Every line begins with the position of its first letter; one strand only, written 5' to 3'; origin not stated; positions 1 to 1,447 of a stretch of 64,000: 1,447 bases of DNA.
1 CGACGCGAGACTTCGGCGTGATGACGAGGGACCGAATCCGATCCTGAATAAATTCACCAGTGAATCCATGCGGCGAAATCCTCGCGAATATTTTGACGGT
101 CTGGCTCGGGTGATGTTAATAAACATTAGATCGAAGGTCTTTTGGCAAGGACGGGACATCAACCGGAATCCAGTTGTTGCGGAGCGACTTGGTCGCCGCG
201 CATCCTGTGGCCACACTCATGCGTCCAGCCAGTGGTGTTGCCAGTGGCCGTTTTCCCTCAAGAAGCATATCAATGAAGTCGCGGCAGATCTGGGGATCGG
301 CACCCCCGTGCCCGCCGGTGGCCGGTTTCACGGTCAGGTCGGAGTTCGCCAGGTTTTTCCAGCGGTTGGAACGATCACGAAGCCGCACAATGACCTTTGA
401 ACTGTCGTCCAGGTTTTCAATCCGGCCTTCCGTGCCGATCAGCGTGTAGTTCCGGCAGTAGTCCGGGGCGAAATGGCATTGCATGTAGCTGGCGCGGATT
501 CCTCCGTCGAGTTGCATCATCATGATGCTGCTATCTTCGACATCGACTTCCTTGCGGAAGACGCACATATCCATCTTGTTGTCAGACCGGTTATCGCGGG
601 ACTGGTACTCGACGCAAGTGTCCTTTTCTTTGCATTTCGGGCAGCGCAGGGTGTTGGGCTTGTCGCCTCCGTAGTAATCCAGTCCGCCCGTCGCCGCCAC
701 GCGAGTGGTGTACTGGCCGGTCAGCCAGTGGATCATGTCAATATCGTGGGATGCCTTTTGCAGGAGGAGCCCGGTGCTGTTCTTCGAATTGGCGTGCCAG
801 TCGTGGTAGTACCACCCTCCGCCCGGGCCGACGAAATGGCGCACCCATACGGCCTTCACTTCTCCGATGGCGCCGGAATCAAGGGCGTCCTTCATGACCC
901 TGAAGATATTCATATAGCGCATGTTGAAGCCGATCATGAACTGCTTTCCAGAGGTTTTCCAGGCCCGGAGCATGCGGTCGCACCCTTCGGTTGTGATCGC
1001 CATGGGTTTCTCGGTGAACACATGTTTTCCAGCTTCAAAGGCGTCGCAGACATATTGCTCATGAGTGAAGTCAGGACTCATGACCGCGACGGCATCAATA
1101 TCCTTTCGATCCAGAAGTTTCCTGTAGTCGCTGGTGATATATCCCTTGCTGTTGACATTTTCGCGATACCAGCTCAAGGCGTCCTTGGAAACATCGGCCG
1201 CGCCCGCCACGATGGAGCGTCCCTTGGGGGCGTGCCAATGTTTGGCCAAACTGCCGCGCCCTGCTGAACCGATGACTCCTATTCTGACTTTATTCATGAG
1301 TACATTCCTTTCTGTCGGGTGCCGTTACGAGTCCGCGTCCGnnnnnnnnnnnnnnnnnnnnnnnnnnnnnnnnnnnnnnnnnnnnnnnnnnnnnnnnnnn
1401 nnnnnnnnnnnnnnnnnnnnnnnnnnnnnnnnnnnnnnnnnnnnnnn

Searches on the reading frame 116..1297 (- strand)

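Call 20: search_protein_families(library=pfam, proteins=[window:116-1297:-], max_evalue=0.001)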
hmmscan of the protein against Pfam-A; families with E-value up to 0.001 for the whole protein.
window:116-1297:- (393 aa): 3 families
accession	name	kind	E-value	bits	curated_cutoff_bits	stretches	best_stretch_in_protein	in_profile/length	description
PF02894.22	GFO_IDH_MocA_C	-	5.8e-22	79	22.9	1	136-379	1-216/218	Oxidoreductase family, C-terminal alpha/beta domain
PF01408.29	GFO_IDH_MocA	-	2e-20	74.1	24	1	4-124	1-120/120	Oxidoreductase family, NAD-binding Rossmann fold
PF22725.1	GFO_IDH_MocA_C3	-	5.2e-19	68.9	27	1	132-294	1-124/124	GFO/IDH/MocA C-terminal domain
